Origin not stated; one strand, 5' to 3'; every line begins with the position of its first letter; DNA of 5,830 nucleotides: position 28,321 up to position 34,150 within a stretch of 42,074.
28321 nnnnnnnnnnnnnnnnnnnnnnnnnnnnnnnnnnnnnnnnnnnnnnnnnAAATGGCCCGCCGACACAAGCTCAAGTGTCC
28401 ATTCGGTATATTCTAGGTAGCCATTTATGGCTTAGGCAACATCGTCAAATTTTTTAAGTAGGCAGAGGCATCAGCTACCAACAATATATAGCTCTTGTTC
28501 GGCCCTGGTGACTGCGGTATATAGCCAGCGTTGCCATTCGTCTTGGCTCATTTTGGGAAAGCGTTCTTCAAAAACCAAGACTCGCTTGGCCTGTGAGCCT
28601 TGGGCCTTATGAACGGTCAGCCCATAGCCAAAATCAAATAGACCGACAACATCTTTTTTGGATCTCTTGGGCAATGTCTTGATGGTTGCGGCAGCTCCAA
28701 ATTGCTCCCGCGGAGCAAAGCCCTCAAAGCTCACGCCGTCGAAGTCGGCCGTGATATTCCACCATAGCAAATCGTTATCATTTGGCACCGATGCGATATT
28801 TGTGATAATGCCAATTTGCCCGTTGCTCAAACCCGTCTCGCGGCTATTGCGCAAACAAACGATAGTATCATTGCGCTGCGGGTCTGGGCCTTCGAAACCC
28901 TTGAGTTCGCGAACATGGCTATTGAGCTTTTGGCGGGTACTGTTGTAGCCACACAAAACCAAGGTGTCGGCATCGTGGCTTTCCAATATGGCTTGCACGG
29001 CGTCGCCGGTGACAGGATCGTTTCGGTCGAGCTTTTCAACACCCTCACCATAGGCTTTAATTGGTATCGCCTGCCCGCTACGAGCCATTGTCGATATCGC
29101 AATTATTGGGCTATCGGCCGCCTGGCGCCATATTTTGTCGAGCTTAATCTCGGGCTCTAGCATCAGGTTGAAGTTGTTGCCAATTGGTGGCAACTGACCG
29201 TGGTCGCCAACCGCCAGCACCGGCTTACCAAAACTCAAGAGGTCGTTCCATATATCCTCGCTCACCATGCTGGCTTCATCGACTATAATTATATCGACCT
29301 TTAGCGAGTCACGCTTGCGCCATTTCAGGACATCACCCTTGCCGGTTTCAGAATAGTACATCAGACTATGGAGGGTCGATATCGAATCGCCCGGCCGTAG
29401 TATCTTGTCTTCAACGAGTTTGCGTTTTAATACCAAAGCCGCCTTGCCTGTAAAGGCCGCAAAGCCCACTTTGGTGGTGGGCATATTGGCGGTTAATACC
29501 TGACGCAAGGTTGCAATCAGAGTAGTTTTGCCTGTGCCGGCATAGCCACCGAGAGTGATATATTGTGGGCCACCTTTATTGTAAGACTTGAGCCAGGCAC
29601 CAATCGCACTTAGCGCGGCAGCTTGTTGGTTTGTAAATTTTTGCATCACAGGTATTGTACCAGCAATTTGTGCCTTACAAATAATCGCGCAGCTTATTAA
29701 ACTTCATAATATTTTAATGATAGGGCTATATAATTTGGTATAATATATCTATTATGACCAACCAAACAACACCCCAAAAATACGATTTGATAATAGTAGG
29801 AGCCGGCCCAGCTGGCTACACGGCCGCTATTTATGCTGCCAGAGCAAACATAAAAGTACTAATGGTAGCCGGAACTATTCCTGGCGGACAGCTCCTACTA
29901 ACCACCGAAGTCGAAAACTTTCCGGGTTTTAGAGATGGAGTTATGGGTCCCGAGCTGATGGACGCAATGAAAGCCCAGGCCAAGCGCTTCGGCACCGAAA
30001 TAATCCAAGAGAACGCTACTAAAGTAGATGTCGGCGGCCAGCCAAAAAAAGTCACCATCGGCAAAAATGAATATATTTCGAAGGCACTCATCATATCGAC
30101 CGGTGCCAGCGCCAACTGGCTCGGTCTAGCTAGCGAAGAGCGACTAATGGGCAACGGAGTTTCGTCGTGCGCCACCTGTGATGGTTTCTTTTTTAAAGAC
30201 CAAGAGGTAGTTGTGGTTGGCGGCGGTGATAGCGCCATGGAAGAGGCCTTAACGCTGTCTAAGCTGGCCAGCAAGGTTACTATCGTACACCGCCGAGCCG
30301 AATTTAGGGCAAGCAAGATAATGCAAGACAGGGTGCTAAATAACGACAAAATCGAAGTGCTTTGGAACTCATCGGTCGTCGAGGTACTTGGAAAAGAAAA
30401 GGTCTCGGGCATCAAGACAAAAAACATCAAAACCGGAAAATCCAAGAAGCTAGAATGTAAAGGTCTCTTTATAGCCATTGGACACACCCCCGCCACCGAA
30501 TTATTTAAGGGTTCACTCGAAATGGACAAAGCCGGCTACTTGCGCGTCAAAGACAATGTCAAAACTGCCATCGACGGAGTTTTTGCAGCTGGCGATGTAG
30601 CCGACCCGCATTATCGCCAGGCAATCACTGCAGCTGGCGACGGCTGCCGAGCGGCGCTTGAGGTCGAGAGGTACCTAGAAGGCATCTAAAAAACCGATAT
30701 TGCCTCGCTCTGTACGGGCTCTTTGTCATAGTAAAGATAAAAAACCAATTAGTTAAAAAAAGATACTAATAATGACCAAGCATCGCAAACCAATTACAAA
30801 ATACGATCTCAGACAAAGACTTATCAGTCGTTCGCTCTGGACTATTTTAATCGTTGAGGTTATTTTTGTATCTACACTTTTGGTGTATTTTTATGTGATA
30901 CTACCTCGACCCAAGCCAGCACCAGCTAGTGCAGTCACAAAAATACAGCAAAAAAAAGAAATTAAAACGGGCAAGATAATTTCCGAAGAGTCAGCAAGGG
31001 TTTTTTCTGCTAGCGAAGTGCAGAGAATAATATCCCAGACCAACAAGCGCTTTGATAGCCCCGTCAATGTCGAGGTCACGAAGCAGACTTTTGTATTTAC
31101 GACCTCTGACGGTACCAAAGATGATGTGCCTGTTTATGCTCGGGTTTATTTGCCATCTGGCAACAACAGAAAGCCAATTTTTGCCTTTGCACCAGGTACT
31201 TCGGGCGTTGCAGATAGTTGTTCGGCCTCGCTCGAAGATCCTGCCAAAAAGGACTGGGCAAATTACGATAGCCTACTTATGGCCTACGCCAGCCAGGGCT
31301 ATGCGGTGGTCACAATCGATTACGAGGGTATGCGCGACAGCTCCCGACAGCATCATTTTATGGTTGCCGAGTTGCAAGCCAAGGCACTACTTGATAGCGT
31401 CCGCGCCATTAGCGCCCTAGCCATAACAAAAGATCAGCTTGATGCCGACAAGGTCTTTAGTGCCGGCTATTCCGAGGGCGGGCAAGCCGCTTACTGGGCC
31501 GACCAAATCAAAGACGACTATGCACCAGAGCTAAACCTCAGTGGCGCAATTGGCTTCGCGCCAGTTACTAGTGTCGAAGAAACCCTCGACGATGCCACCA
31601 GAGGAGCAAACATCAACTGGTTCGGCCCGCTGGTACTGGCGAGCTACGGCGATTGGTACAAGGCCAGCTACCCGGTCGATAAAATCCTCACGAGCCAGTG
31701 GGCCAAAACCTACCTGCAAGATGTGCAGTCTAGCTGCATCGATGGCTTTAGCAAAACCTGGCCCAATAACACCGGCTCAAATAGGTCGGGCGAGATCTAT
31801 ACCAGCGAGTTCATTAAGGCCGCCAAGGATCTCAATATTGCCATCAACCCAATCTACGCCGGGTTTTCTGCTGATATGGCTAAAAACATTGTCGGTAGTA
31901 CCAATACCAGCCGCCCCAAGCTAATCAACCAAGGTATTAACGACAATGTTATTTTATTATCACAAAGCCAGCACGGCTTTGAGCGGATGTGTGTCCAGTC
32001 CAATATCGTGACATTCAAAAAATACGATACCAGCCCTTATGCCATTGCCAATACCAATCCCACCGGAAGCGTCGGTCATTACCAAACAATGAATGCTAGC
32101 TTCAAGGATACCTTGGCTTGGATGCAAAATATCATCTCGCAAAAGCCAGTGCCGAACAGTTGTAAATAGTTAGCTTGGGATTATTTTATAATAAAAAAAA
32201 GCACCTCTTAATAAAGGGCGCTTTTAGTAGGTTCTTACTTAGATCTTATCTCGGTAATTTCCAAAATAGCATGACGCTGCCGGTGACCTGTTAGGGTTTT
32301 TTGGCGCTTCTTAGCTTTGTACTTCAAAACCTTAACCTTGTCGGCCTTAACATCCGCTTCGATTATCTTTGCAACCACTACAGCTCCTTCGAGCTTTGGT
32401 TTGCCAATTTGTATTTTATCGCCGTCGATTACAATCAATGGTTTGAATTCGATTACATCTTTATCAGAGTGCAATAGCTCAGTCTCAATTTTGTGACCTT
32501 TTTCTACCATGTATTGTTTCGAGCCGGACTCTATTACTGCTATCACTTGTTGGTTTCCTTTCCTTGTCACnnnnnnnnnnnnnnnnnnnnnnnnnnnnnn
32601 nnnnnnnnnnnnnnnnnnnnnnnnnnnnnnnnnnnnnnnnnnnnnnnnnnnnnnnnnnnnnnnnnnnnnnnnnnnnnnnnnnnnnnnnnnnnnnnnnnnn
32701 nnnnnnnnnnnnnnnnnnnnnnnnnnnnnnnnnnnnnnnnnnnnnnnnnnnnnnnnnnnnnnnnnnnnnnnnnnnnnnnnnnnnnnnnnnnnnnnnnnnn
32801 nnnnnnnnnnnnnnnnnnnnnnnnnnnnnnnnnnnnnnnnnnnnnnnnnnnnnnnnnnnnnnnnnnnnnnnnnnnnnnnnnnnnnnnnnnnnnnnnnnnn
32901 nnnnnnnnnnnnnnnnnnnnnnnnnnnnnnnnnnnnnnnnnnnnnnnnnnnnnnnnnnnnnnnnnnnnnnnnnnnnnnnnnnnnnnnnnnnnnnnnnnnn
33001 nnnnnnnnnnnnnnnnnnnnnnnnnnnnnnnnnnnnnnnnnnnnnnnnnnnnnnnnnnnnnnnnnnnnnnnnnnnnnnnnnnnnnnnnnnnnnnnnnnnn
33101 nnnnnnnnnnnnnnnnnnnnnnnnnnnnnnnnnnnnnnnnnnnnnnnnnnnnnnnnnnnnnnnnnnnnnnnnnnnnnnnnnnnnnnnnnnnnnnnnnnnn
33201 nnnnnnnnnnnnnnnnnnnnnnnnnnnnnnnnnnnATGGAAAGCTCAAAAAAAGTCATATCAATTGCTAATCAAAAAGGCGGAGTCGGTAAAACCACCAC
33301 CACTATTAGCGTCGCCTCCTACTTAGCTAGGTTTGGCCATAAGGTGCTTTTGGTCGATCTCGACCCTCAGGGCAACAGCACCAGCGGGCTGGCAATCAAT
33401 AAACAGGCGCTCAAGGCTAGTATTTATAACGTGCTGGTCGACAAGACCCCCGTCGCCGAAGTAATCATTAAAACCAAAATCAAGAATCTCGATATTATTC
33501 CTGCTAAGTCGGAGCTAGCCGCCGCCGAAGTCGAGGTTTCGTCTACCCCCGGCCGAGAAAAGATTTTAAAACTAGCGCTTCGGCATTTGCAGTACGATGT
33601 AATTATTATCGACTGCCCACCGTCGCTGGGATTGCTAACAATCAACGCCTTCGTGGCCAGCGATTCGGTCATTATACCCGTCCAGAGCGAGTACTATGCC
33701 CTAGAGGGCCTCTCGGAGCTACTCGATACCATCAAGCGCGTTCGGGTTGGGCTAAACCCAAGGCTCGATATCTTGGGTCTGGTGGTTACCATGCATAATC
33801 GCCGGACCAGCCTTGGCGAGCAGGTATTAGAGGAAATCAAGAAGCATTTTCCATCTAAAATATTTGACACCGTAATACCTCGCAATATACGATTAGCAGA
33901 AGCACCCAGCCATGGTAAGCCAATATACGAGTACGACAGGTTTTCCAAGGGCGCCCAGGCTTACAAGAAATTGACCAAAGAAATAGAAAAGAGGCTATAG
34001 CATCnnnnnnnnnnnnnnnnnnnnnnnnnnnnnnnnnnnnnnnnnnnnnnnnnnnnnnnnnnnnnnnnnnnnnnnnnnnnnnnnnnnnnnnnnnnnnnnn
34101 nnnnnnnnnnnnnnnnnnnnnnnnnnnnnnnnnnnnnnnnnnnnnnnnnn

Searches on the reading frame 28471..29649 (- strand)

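Call 59: search_protein_families(library=pfam, proteins=[window:28471-29649:-], max_evalue=0.00001)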
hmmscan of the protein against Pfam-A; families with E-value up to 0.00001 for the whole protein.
window:28471-29649:- (392 aa): 6 families
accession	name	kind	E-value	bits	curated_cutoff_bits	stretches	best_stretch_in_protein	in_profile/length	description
PF13604.12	AAA_30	-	1.9e-21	77.1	27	1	27-210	17-183/191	AAA domain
PF13245.12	AAA_19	-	3e-19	69.9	25.1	1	31-157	14-133/134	AAA domain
PF13538.12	UvrD_C_2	-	1e-13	51.3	27.4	1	341-390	2-52/52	UvrD-like helicase C-terminal domain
PF01443.25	Viral_helicase1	-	1.5e-06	28.6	21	0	344-390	180-227/228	Viral superfamily 1 RNA helicase core domain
PF05970.20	PIF1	-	3.1e-06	27.4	25.9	0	6-137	3-122/223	PIF1-like helicase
PF13086.12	AAA_11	-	4.7e-06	27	27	0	116-156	211-253/257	AAA domain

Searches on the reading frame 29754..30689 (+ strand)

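Call 6: search_protein_families(library=pfam, proteins=[window:29754-30689:+], max_evalue=0.01)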
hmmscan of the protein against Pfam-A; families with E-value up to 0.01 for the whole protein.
window:29754-30689:+ (311 aa): 16 families
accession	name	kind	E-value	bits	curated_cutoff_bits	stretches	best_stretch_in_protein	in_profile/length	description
PF07992.20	Pyr_redox_2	-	8.3e-56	190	26.1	1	10-297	1-291/291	Pyridine nucleotide-disulphide oxidoreductase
PF13738.12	Pyr_redox_3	-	2.4e-21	76.7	30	1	85-280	101-305/305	Pyridine nucleotide-disulphide oxidoreductase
PF00070.33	Pyr_redox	-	3.7e-18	66.2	22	1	152-223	2-80/82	Pyridine nucleotide-disulphide oxidoreductase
PF00890.30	FAD_binding_2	-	1.2e-09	38.4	20.4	1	11-42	1-32/414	FAD binding domain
PF12831.13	FAD_oxidored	-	7.8e-09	35.8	27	1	11-47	1-38/416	FAD dependent oxidoreductase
PF01946.23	Thi4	-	3.3e-07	30.2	26.2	1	9-42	17-51/235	Thi4 family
PF01266.30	DAO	-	7.2e-07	29.5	27.9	0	11-44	1-35/353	FAD dependent oxidoreductase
PF03486.20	HI0933_like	-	1.1e-06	28.8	50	1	11-39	2-30/244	HI0933-like protein Rossmann domain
PF01134.28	GIDA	-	8e-06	25.6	22.1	1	11-41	1-29/391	Glucose inhibited division protein A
PF13241.12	NAD_binding_7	-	1.7e-05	25.8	22.1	1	147-186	5-45/104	Putative NAD(P)-binding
PF13434.12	Lys_Orn_oxgnase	-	3e-05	23.8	21.3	0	104-187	143-228/339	L-lysine 6-monooxygenase/L-ornithine 5-monooxygenase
PF13450.12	NAD_binding_8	-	9.6e-05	23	21.9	1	14-47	1-35/68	NAD(P)-binding Rossmann-like domain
PF01494.25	FAD_binding_3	-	0.00016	21.5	22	0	10-38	2-30/349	FAD binding domain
PF01262.27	AlaDh_PNT_C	-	0.0051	16.7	23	0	148-185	27-64/214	Alanine dehydrogenase/PNT, C-terminal domain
PF05834.18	Lycopene_cycl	-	0.0076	15.8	23.4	0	11-39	1-31/380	Lycopene cyclase protein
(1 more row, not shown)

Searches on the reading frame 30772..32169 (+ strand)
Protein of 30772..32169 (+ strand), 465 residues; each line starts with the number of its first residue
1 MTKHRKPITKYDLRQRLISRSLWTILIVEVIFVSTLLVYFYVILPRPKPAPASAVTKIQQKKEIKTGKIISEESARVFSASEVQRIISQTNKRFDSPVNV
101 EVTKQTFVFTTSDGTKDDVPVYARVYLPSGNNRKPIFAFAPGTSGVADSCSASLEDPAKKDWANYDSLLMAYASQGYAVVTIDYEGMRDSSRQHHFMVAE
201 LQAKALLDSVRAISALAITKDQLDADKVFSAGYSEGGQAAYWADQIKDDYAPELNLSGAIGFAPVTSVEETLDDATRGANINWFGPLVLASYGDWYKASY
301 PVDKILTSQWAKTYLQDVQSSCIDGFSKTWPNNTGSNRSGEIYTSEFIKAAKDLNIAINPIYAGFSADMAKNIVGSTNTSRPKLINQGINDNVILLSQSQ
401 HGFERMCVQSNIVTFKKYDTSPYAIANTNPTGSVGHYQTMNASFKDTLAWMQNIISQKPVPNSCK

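Call 6: search_protein_families(library=pfam, proteins=[window:30772-32169:+], max_evalue=0.01)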
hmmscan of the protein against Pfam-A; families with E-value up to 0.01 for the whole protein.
window:30772-32169:+ (465 aa): 5 families
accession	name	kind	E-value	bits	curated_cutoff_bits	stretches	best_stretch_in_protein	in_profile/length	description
PF03583.20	LIP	-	1.1e-20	74.6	23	1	168-459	18-282/286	Secretory lipase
PF00326.27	Peptidase_S9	-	4.5e-08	33.3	22.6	1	171-243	9-81/213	Prolyl oligopeptidase family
PF12146.15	Hydrolase_4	-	0.00073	19.3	27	1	164-279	19-123/239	Serine aminopeptidase, S33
PF20434.5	BD-FAE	-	0.0025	17.8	26.8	0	160-244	30-107/215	BD-FAE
PF12740.14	PETase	-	0.0045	16.9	28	0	172-243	77-142/263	PET hydrolase-like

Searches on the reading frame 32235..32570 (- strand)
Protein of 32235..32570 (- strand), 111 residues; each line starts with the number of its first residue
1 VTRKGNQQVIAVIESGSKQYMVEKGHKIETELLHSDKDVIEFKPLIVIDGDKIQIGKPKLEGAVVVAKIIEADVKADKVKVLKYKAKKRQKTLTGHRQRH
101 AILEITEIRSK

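Call 6: search_protein_families(library=pfam, proteins=[window:32235-32570:-], max_evalue=0.01)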
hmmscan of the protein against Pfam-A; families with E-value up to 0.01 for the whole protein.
window:32235-32570:- (111 aa): 1 family
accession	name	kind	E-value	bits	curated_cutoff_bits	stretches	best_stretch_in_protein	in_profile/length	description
PF00829.26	Ribosomal_L21p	-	3.5e-21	75.8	27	1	10-108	2-99/99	Ribosomal prokaryotic L21 protein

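Call 64: find_encoding_contigs(protein=window:32235-32570:-, flank=2500, max_places=10)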
Protein window:32235-32570:- (111 aa): 14 contigs read that carry it; 10 places shown.
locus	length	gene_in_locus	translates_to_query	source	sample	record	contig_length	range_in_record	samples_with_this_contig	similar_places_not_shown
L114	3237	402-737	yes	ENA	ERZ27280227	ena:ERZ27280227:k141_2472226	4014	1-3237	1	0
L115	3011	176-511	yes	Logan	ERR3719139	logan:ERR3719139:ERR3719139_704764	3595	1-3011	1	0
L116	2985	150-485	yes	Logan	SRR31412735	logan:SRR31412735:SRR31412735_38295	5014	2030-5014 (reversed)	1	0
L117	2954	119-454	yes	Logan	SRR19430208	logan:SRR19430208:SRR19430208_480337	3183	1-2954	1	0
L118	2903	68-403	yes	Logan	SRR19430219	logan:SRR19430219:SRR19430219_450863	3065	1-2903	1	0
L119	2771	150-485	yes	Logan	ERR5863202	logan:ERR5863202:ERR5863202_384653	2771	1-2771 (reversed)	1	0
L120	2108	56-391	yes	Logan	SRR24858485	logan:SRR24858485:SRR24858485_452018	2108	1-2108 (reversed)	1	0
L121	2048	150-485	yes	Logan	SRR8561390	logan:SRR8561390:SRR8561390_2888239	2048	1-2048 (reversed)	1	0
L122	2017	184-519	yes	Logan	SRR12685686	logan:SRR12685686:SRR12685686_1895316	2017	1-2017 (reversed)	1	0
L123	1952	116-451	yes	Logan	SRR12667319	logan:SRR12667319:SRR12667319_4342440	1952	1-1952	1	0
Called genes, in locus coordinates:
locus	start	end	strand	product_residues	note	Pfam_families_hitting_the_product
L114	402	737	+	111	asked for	PF00829:Ribosomal_L21p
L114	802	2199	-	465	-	PF00326:Peptidase_S9 (weak), PF03583:LIP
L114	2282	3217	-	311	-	PF01946:Thi4 (faint), PF03486:HI0933_like (faint), PF07992:Pyr_redox_2, PF13241:NAD_binding_7 (faint), PF00890:FAD_binding_2 (faint), PF12831:FAD_oxidored (weak), PF13738:Pyr_redox_3, PF00070:Pyr_redox, +2 more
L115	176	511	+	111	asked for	PF00829:Ribosomal_L21p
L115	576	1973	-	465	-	PF00326:Peptidase_S9 (weak), PF03583:LIP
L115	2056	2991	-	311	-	PF01946:Thi4 (faint), PF03486:HI0933_like (faint), PF07992:Pyr_redox_2, PF13241:NAD_binding_7 (faint), PF00890:FAD_binding_2 (faint), PF12831:FAD_oxidored (weak), PF13738:Pyr_redox_3, PF00070:Pyr_redox, +2 more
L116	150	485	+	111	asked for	PF00829:Ribosomal_L21p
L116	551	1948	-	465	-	PF00326:Peptidase_S9 (weak), PF03583:LIP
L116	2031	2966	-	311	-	PF01946:Thi4 (faint), PF03486:HI0933_like (faint), PF07992:Pyr_redox_2, PF13241:NAD_binding_7 (faint), PF00890:FAD_binding_2 (faint), PF12831:FAD_oxidored (weak), PF13738:Pyr_redox_3, PF00070:Pyr_redox, +2 more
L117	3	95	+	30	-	?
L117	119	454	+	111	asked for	PF00829:Ribosomal_L21p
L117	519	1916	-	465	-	PF00326:Peptidase_S9 (weak), PF03583:LIP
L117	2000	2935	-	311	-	PF01946:Thi4 (faint), PF03486:HI0933_like (faint), PF07992:Pyr_redox_2, PF13241:NAD_binding_7 (faint), PF13434:Lys_Orn_oxgnase (faint), PF12831:FAD_oxidored (weak), PF13738:Pyr_redox_3, PF00070:Pyr_redox, +3 more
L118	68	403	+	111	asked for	PF00829:Ribosomal_L21p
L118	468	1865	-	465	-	PF00326:Peptidase_S9 (weak), PF03583:LIP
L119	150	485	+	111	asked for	PF00829:Ribosomal_L21p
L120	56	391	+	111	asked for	PF00829:Ribosomal_L21p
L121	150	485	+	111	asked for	PF00829:Ribosomal_L21p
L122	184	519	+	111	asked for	PF00829:Ribosomal_L21p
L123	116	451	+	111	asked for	PF00829:Ribosomal_L21p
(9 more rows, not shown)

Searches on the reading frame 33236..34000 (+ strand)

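Call 6: search_protein_families(library=pfam, proteins=[window:33236-34000:+], max_evalue=0.01)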
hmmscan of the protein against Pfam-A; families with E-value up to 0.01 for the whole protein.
window:33236-34000:+ (254 aa): 11 families
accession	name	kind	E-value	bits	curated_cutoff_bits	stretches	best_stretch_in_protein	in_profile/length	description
PF13614.12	AAA_31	-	5.2e-65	219.1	27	1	6-179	2-177/177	AAA domain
PF01656.29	CbiA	-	3.8e-30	104.9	25.4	1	8-230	1-125/125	CobQ/CobB/MinD/ParA nucleotide binding domain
PF10609.15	ParA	-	2.6e-14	53.7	27.1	1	5-250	3-245/246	NUBPL iron-transfer P-loop NTPase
PF00142.24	Fer4_NifH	-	7e-12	45.8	25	1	13-79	7-71/271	4Fe-4S iron sulfur cluster binding proteins, NifH/frxC family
PF09140.17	MipZ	-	3e-11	43.6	20.7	1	7-156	2-136/262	ATPase MipZ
PF02374.21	ArsA_ATPase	-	1.5e-09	37.9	24.3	1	13-130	8-135/305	Anion-transporting ATPase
PF06564.18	CBP_BcsQ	-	1e-07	32.2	21.3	1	7-246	3-229/234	Cellulose biosynthesis protein BcsQ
PF07015.17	VirC1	-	0.0038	17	24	0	6-44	2-40/231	VirC1 protein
PF00448.28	SRP54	-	0.0052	16.9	22.7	0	16-64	11-60/196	SRP54-type protein, GTPase domain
PF02606.20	LpxK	-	0.0072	15.9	27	0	4-40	34-71/328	Tetraacyldisaccharide-1-P 4'-kinase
PF16575.11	CLP1_P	-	0.0098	16.2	26.6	0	16-47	4-35/188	mRNA cleavage and polyadenylation factor CLP1 P-loop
